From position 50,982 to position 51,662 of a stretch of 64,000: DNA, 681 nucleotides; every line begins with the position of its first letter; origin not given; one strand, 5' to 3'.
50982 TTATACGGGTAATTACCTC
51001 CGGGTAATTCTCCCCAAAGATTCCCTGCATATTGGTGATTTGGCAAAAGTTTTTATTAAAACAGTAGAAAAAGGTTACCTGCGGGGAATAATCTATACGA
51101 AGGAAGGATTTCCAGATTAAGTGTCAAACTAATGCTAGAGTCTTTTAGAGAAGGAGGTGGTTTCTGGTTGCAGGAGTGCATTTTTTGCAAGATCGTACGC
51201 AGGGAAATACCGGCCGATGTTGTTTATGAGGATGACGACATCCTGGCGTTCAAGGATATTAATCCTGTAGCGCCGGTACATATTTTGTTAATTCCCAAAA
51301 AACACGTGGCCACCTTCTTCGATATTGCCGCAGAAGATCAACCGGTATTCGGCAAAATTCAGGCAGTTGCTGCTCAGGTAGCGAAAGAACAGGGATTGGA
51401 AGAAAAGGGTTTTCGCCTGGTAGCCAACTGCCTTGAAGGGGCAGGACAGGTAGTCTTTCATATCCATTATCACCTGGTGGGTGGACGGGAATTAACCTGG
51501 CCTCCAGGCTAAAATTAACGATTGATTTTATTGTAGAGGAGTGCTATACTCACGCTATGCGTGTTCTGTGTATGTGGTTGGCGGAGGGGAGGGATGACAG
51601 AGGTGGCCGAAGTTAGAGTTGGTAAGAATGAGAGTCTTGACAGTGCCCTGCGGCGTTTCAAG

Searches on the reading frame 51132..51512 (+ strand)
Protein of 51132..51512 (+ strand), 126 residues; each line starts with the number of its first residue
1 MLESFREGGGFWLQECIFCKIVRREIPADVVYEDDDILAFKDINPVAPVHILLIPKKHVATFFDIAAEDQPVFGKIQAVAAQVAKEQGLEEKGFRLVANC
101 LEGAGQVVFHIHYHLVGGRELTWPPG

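Call 49: search_protein_families(library=pfam, proteins=[window:51132-51512:+], max_evalue=0.01)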
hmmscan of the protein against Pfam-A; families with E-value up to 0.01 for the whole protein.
window:51132-51512:+ (126 aa): 2 families
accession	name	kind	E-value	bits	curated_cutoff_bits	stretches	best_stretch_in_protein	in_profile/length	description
PF01230.28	HIT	-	9.7e-26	90.7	21.5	1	23-120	1-97/98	HIT domain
PF11969.13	DcpS_C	-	3.2e-23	82.8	24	1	15-117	1-101/114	Scavenger mRNA decapping enzyme C-term binding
